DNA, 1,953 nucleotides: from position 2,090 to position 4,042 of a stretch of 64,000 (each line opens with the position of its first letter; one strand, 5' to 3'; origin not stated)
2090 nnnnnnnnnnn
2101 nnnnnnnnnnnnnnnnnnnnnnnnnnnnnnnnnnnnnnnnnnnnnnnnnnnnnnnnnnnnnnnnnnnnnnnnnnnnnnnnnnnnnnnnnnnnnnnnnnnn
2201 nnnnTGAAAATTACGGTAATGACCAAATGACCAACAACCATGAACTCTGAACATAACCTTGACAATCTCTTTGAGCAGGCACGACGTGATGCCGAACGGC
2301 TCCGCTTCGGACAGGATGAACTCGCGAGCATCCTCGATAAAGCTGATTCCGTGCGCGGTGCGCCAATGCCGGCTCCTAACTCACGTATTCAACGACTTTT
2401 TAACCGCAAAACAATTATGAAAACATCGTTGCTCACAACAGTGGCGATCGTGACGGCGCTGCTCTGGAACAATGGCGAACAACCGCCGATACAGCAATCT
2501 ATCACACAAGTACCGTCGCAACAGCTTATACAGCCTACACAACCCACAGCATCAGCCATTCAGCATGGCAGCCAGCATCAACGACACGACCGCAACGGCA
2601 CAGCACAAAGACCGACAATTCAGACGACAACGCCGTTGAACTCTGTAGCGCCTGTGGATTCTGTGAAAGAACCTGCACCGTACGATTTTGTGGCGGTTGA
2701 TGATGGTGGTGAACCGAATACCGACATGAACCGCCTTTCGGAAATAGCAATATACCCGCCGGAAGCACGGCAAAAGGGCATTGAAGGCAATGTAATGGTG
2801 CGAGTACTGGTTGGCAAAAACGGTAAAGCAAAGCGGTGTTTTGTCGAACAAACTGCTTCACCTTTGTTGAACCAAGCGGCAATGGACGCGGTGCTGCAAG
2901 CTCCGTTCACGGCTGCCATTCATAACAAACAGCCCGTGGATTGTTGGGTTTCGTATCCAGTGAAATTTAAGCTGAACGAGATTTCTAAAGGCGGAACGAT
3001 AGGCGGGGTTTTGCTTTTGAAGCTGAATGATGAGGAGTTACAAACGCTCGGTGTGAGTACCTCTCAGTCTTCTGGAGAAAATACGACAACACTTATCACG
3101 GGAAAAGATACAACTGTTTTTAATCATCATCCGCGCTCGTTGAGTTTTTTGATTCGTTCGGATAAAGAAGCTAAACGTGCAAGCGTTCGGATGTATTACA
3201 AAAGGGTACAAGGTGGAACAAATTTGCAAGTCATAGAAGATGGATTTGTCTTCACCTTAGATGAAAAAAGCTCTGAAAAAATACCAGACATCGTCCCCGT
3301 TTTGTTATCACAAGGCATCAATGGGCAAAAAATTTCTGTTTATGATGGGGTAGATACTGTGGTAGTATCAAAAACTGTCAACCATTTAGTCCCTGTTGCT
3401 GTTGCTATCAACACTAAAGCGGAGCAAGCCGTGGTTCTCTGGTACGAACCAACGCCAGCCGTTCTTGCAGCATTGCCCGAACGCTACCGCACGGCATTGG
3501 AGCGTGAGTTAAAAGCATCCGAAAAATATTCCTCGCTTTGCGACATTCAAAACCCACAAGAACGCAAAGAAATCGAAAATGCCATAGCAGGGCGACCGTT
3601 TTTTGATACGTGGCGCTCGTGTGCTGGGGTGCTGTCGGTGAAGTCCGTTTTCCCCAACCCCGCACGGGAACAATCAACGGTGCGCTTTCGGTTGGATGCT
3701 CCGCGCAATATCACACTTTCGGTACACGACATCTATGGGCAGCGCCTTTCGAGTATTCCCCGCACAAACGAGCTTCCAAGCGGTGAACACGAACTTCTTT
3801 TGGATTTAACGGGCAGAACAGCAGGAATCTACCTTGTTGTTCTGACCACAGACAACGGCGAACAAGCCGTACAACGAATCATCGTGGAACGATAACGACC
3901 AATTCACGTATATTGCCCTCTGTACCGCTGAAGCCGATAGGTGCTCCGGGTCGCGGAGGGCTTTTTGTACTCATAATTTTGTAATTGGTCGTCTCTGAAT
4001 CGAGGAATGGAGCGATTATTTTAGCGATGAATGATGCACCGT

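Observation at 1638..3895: ECF sigma factor paired with a TonB-C-domain protein that carries a T9SS sorting domain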

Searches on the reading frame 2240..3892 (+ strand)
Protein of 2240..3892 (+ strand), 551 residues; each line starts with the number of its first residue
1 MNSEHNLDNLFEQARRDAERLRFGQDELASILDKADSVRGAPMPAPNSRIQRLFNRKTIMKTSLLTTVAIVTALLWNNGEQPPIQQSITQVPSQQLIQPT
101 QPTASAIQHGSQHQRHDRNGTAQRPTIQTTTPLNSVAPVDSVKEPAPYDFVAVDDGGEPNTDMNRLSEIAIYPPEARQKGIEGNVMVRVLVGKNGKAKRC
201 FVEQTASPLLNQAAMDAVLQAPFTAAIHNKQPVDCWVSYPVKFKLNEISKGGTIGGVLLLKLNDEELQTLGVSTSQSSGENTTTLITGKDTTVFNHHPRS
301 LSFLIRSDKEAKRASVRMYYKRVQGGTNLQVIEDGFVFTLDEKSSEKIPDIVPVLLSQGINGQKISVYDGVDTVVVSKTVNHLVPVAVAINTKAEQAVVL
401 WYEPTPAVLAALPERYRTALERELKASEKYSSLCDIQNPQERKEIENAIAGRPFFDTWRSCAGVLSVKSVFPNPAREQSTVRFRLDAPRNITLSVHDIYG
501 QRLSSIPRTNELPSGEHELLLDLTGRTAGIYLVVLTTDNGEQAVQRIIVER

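Call 3: search_protein_families(library=pfam, proteins=[window:2240-3892:+], max_evalue=1)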
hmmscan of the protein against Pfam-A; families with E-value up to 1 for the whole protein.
window:2240-3892:+ (551 aa): 2 families
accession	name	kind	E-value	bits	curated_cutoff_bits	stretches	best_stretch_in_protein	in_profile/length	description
PF03544.19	TonB_C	-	4.6e-17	62.7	24.6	1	172-245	5-79/79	Gram-negative bacterial TonB protein C-terminal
PF18962.6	Por_Secre_tail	-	1.7e-08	35.1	27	1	470-549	1-75/75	Secretion system C-terminal sorting domain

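Call 4: search_protein_families(library=ncbifam, proteins=[window:2240-3892:+], max_evalue=1)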
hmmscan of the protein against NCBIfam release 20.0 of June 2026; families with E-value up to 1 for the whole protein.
window:2240-3892:+ (551 aa): 7 families
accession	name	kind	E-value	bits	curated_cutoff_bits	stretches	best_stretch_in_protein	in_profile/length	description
TIGR01352.1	tonB_Cterm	subfamily_domain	2.3e-13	50.3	27.1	1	171-246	2-76/76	TonB family protein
TIGR04183.1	Por_Secre_tail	domain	4.7e-11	42.5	23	1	470-549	1-71/72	T9SS type A sorting domain-containing protein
NF038079.1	TonB_sider_MxcH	equivalog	1.3e-09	36.7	925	1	170-250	10-90/792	TonB-dependent siderophore myxochelin receptor MxcH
NF038113.1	T9SSA_dep_M36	equivalog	0.00031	19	885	1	469-549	794-868/869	T9SS-dependent M36 family metallopeptidase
NF052323.1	T9SSA_dep_M6i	equivalog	0.00086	17.3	600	1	471-548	961-1037/1043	T9SS-dependent M6-like inactivated metalloprotease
NF008082.0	PRK10819.1-3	equivalog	0.0048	16.7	265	1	109-198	108-194/242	TonB system transport protein TonB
NF047760.1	LIC10042_TonB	equivalog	0.0061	16.7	100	1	157-201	72-116/156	LIC_10042 family TonB-like protein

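Call 5: find_homologous_proteins(query=window:2240-3892:+, max_evalue=0.001)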
Query window:2240-3892:+ (551 aa): 7 proteins with E <= 0.001 among 8000 candidates.
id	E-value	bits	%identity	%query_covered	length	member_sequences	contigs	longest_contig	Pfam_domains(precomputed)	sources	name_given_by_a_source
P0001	0.0e+0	1228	100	100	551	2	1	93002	PF03544.20,PF18962.8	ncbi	-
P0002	2.0e-97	345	35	100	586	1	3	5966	PF03544.20,PF18962.8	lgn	-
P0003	3.6e-67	246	53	28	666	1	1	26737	PF03544.20,PF18962.8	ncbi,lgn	-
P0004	1.8e-66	243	52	28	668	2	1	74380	PF03544.20,PF18962.8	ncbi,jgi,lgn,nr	ncbi:MAG: TonB family protein [Candidatus Kapabacteria bacterium]|jgi:TonB family protein|nr:TonB fa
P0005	4.4e-22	97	33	28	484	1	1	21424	PF18962.8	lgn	-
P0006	5.4e-9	54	23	55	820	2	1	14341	PF18962.8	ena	-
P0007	1.3e-4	39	23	57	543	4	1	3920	PF18962.8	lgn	-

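Call 9: find_encoding_contigs(protein=P0004, flank=6000, max_places=3)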
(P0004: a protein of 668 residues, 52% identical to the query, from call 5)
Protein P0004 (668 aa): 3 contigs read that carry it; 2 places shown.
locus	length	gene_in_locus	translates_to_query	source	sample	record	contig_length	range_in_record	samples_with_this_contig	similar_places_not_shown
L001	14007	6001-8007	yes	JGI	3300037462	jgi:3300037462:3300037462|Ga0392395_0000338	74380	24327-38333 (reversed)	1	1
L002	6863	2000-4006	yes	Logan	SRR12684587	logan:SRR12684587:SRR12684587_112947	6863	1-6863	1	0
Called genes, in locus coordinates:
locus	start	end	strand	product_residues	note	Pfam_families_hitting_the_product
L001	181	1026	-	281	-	PF03167:UDG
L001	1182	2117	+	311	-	-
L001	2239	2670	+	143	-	PF02566:OsmC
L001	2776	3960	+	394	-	PF02353:CMAS, PF13489:Methyltransf_23, PF08241:Methyltransf_11, PF08242:Methyltransf_12 (weak), PF13649:Methyltransf_25, PF13847:Methyltransf_31 (faint)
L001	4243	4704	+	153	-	PF13399:LytR_C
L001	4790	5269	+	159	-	-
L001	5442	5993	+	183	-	PF04542:Sigma70_r2, PF22029:PhyR_sigma2 (weak), PF08281:Sigma70_r4_2, PF04545:Sigma70_r4 (weak)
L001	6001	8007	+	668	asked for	PF03544:TonB_C, PF18962:Por_Secre_tail (weak)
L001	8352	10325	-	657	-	PF14849:YidC_periplas, PF02096:60KD_IMP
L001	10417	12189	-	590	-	PF01336:tRNA_anti-codon, PF00152:tRNA-synt_2, PF01409:tRNA-synt_2d (faint), PF02938:GAD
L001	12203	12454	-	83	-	-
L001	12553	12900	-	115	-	PF00453:Ribosomal_L20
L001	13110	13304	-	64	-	PF01632:Ribosomal_L35p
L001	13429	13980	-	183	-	PF05198:IF3_N, PF00707:IF3_C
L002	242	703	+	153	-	PF13399:LytR_C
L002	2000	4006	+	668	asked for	PF03544:TonB_C, PF18962:Por_Secre_tail (weak)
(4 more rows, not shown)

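Call 10: find_encoding_contigs(protein=P0002, flank=6000, max_places=3)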
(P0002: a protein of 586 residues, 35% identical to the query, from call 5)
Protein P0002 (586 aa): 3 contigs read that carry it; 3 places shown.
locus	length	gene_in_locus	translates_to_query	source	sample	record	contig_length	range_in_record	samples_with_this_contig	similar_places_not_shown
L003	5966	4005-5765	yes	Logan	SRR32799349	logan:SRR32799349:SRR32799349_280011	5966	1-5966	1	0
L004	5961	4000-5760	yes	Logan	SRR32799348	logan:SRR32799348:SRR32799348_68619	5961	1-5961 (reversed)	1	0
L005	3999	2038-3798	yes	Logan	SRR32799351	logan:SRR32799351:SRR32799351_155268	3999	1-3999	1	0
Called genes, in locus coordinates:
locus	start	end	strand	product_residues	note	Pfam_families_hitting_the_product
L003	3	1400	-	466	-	?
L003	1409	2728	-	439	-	PF07969:Amidohydro_3 (weak), PF01979:Amidohydro_1, PF07969:Amidohydro_3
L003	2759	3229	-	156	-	PF08818:DUF1801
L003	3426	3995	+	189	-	PF04542:Sigma70_r2, PF08281:Sigma70_r4_2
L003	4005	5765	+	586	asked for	PF03544:TonB_C, PF18962:Por_Secre_tail (weak)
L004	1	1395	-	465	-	?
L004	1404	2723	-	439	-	PF07969:Amidohydro_3 (weak), PF01979:Amidohydro_1, PF07969:Amidohydro_3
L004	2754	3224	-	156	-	PF08818:DUF1801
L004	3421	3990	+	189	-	PF04542:Sigma70_r2, PF08281:Sigma70_r4_2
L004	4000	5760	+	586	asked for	PF03544:TonB_C, PF18962:Por_Secre_tail (weak)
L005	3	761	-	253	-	?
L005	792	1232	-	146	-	PF08818:DUF1801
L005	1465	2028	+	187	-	PF04542:Sigma70_r2, PF08281:Sigma70_r4_2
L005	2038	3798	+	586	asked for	PF03544:TonB_C, PF18962:Por_Secre_tail (weak)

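Call 11: find_encoding_contigs(protein=P0005, flank=5000, max_places=2)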
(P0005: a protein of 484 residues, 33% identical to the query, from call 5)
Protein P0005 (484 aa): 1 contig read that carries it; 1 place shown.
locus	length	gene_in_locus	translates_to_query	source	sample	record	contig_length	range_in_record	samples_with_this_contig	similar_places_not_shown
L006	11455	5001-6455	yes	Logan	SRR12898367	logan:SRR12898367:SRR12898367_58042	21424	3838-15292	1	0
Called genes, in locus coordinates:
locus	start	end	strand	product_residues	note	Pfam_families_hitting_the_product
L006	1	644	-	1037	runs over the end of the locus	PF00801:PKD (faint), PF18911:PKD_4 (faint), PF19081:Ig_7 (faint)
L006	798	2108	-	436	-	PF24807:WD40_CDC20-Fz, PF25174:Beta-prop_THOC3, PF25175:Beta-prop_WDR5, PF23409:Beta-prop_EML, PF25172:Beta-prop_WDR3_2nd, PF23414:Beta-prop_EML_2, PF24782:WD40_MABP1-WDR62_2nd, PF24796:WDR55, +39 more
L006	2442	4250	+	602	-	PF18962:Por_Secre_tail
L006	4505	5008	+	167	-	PF04542:Sigma70_r2 (weak), PF08281:Sigma70_r4_2, PF04545:Sigma70_r4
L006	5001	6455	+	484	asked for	PF18962:Por_Secre_tail (faint)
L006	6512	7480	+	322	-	PF00520:Ion_trans, PF07885:Ion_trans_2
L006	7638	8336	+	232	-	PF02308:MgtC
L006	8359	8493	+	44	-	-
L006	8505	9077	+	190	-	PF13239:2TM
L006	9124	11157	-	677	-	-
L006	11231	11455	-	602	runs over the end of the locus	-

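Call 12: find_encoding_contigs(protein=P0006, flank=5000, max_places=2)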
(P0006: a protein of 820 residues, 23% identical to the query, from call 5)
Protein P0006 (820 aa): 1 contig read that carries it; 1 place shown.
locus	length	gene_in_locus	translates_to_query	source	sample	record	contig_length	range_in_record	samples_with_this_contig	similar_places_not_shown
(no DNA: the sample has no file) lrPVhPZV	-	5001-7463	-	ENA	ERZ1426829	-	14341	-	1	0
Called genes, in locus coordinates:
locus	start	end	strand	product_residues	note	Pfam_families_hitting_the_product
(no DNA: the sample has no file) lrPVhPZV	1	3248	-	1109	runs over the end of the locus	PF07517:SecA_DEAD, PF01043:SecA_PP_bind, PF21090:P-loop_SecA, PF07516:SecA_SW, PF02810:SEC-C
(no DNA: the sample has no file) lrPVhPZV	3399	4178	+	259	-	-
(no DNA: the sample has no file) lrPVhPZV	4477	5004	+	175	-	PF04542:Sigma70_r2, PF07638:Sigma70_ECF (weak), PF08281:Sigma70_r4_2, PF04545:Sigma70_r4 (weak)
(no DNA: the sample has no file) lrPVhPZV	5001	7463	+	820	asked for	PF18962:Por_Secre_tail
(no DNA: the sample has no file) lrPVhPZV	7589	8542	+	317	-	PF02219:MTHFR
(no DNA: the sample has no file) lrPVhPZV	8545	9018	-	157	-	-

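Call 13: find_encoding_contigs(protein=P0007, flank=5000, max_places=2)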
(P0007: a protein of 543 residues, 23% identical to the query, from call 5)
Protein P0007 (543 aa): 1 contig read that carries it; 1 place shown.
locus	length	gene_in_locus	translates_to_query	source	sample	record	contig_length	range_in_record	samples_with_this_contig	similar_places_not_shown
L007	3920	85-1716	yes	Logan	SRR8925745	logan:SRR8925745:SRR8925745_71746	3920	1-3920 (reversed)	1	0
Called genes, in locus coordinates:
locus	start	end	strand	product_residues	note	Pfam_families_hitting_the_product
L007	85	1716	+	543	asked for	PF18962:Por_Secre_tail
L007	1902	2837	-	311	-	PF11751:PorP_SprF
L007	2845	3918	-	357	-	?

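Call 14: find_encoding_contigs(protein=P0003, flank=5000, max_places=2)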
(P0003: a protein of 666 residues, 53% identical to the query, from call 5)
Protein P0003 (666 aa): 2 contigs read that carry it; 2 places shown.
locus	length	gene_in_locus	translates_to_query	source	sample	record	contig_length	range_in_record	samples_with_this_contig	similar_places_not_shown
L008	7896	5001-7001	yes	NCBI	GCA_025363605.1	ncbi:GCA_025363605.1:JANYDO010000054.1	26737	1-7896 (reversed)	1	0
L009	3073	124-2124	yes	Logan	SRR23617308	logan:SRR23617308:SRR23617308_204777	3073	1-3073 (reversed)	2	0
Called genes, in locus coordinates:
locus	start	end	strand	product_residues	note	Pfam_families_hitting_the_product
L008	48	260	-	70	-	-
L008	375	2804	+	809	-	PF13620:CarboxypepD_reg, PF13715:CarbopepD_reg_2, PF07715:Plug, PF00593:TonB_dep_Rec_b-barrel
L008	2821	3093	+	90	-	-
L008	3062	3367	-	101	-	-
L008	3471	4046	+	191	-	-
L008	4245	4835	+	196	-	PF04542:Sigma70_r2, PF08281:Sigma70_r4_2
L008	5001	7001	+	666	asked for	PF03544:TonB_C, PF18962:Por_Secre_tail (weak)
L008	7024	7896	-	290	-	?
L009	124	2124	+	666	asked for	PF03544:TonB_C, PF18962:Por_Secre_tail (weak)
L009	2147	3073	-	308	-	?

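Call 42: search_protein_representatives(alignment_id=A3)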
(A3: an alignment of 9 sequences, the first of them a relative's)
Query: 9 sequences, 512 profile positions. Proteins with E-value up to 0.001 (for the whole library): 83576; up to 1e-10: 1684; up to 1e-30: 551. The best 150 are listed.
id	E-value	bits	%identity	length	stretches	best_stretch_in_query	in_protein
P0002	2.8e-165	567.7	-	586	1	1-512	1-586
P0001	5.4e-160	550.2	-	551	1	1-512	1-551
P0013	1.6e-155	535.5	-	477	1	16-511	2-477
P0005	1.8e-141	489.1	-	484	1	1-511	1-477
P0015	1.3e-135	469.8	-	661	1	2-512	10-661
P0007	1.3e-127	443.4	-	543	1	3-512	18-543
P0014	2.2e-118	413.0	-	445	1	52-511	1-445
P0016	1.1e-103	364.4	-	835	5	146-511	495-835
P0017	1.0e-89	318.4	-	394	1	201-512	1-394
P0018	1.7e-88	314.4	-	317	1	186-511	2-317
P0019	6.7e-87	309.1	-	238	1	296-512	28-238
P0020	2.9e-82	293.8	-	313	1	278-512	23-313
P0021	2.8e-70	254.2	-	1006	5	190-510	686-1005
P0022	2.3e-69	251.2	-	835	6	192-511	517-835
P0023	1.8e-66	241.7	-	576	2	183-512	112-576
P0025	1.3e-64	235.5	-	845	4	192-509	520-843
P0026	8.7e-64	232.8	-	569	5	329-512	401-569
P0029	7.1e-63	229.8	-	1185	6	184-511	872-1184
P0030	1.4e-62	228.9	-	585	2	183-511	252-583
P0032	6.4e-62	226.7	-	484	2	191-511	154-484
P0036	1.6e-60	222.0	-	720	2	191-511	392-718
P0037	1.8e-60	221.9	-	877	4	189-509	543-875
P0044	1.2e-57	212.6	-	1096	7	423-512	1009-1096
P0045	1.5e-57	212.3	-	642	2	186-511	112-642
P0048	8.5e-57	209.8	-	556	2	167-510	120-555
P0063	6.1e-54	200.3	-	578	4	188-510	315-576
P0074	1.2e-52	196.1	-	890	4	188-512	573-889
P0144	4.8e-47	177.6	-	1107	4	190-512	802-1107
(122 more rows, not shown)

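Call 61: search_protein_families(library=pfam, proteins=[P0021, P0037, P0044, P0029, P0144], max_evalue=10)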
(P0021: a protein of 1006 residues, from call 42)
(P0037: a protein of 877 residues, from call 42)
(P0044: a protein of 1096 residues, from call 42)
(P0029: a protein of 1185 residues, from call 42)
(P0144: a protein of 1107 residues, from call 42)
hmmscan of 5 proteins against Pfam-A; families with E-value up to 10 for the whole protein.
P0021 (1006 aa): 1 family
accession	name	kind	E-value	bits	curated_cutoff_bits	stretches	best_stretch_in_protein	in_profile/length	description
PF18962.6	Por_Secre_tail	-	1.2e-10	42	27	1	927-1004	2-74/75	Secretion system C-terminal sorting domain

P0037 (877 aa): 1 family
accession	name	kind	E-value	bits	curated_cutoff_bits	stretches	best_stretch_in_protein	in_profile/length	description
PF18962.6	Por_Secre_tail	-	1.6e-11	44.7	27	1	797-875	1-75/75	Secretion system C-terminal sorting domain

P0044 (1096 aa): 3 families
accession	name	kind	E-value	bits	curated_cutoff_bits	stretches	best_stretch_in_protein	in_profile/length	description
PF18962.6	Por_Secre_tail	-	5.3e-19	68.7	27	3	1018-1094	2-75/75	Secretion system C-terminal sorting domain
PF16967.11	TcfC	-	0.028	14.4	29.4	0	504-535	31-60/68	E-set like domain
PF20254.3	DMFA2_C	-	0.21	11.4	27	0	785-837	54-98/374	N,N-dimethylformamidase beta subunit-like, C-terminal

P0029 (1185 aa): 2 families
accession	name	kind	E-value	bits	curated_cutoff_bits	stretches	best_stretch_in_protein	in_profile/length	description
PF18962.6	Por_Secre_tail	-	3.6e-11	43.6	27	1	1104-1180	1-72/75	Secretion system C-terminal sorting domain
PF06741.18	LsmAD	-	0.15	13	25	1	686-728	6-48/72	LsmAD domain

P0144 (1107 aa): 2 families
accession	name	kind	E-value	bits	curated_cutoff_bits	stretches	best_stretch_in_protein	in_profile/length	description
PF18962.6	Por_Secre_tail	-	4.2e-12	46.6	27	1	1027-1102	1-73/75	Secretion system C-terminal sorting domain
PF14289.11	DUF4369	-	0.22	12.5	25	0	154-182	31-59/91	Domain of unknown function (DUF4369)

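Call 67: list_cluster_members(proteins=[P0021, P0025, P0026, P0030, P0036, P0045, P0048, P0063, P0074, P0032])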
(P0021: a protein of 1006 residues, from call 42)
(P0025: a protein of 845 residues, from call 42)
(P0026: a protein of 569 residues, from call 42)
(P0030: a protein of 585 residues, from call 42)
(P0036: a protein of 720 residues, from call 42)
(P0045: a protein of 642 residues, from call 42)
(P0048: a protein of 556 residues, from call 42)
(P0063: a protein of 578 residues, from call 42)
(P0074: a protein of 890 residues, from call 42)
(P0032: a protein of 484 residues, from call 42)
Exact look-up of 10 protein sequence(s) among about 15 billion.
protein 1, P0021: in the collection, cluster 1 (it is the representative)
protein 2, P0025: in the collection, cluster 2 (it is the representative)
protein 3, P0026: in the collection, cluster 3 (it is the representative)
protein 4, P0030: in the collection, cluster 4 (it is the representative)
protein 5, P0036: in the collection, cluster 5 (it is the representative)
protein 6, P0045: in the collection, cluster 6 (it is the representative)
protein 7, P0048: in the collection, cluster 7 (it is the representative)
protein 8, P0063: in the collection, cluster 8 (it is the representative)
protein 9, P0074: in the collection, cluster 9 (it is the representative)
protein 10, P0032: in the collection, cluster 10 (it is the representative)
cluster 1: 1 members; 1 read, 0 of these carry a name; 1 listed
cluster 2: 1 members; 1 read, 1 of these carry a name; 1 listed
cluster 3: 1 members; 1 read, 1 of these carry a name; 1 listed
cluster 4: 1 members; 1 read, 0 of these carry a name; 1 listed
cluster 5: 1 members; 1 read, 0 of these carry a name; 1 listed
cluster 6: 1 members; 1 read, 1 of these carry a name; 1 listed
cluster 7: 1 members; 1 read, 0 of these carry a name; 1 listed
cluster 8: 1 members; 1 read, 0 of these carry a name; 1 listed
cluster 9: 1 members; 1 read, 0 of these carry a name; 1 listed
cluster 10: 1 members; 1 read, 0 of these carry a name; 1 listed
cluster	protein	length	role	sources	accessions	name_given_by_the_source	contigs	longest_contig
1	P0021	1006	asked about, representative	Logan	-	-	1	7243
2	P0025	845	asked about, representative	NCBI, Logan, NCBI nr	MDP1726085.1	MAG: T9SS type A sorting domain-containing protein [Bacteroidota bacterium] | T9SS type A sorting domain-containing protein [Bacteroidota bacterium]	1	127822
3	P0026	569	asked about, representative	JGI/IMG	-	hypothetical protein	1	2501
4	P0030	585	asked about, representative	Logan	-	-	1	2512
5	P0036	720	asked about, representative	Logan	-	-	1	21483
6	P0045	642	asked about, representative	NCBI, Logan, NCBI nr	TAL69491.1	MAG: T9SS type A sorting domain-containing protein [Bacteroidetes bacterium] | MAG: T9SS type A sorting domain-containing protein [Bacteroidota bacterium]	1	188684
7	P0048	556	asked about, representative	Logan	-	-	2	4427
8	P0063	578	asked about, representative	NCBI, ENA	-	-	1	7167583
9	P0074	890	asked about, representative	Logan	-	-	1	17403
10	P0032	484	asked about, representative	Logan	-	-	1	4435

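Call 68: find_encoding_contigs(protein=P0063, flank=4000, max_places=1)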
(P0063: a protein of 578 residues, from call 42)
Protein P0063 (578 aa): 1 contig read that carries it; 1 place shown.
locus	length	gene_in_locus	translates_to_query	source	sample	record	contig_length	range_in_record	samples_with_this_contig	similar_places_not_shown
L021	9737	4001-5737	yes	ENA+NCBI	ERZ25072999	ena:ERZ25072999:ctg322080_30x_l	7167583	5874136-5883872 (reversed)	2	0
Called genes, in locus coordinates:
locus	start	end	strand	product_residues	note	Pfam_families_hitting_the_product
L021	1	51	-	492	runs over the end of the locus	PF00289:Biotin_carb_N, PF02786:CPSase_L_D2, PF07478:Dala_Dala_lig_C, PF02222:ATP-grasp (weak), PF02785:Biotin_carb_C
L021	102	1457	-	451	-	PF00324:AA_permease, PF13520:AA_permease_2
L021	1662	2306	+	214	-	-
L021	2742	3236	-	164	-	PF13302:Acetyltransf_3, PF00583:Acetyltransf_1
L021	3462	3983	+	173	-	PF04542:Sigma70_r2, PF08281:Sigma70_r4_2, PF04545:Sigma70_r4 (weak)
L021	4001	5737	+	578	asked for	PF18962:Por_Secre_tail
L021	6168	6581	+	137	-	-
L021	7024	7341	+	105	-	-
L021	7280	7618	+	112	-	-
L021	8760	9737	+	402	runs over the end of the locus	PF00270:DEAD, PF04851:ResIII, PF00271:Helicase_C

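Call 69: find_encoding_contigs(protein=P0045, flank=4000, max_places=1)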
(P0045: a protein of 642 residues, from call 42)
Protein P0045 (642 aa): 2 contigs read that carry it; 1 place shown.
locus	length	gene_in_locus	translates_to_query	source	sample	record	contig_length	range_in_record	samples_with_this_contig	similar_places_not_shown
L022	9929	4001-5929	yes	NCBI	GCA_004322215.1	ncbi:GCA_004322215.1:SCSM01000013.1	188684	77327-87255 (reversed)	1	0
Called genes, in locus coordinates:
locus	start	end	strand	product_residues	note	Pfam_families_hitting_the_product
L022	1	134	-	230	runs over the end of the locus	PF04263:TPK_catalytic, PF04265:TPK_B1_binding (weak)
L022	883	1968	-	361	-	PF06144:DNA_pol3_delta, PF21694:DNA_pol3_delta_C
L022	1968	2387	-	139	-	PF00072:Response_reg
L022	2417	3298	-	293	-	PF01963:TraB_PrgY_gumN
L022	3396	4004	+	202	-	PF04542:Sigma70_r2, PF08281:Sigma70_r4_2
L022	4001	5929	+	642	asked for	PF18962:Por_Secre_tail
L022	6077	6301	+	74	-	PF15919:HicB_lk_antitox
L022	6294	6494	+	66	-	PF07927:HicA_toxin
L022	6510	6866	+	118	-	-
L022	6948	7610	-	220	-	PF01196:Ribosomal_L17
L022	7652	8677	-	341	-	PF01193:RNA_pol_L, PF01000:RNA_pol_A_bac, PF03118:RNA_pol_A_CTD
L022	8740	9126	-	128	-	PF00411:Ribosomal_S11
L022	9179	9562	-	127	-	PF00416:Ribosomal_S13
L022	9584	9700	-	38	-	PF00444:Ribosomal_L36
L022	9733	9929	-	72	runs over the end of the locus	PF01176:eIF-1a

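Call 70: find_encoding_contigs(protein=P0025, flank=4000, max_places=1)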
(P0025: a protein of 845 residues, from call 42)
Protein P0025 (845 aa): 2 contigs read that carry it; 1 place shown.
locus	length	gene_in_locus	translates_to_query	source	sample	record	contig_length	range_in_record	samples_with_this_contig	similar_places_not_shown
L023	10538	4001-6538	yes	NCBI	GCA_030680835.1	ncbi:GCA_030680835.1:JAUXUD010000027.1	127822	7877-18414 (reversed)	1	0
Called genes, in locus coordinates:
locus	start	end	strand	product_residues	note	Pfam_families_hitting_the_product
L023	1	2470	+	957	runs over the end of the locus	PF02463:SMC_N (faint), PF03193:RsgA_GTPase (faint), PF13191:AAA_16 (faint), PF13555:AAA_29 (faint), PF20703:nSTAND1 (faint), PF00005:ABC_tran (faint), PF17760:UvrA_inter, PF17755:UvrA_DNA-bind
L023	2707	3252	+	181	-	PF10543:ORF6N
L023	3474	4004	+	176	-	PF04542:Sigma70_r2, PF08281:Sigma70_r4_2, PF04545:Sigma70_r4 (weak)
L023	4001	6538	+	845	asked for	PF18962:Por_Secre_tail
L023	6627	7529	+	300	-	PF03781:FGE-sulfatase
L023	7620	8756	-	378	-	PF01694:Rhomboid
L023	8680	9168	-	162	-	PF01883:FeS_assembly_P, PF23451:Zn_ribbon_PaaD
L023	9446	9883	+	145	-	-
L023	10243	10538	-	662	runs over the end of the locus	PF04851:ResIII (weak), PF00270:DEAD, PF00271:Helicase_C, PF28538:Helicase_helical, PF03880:DbpA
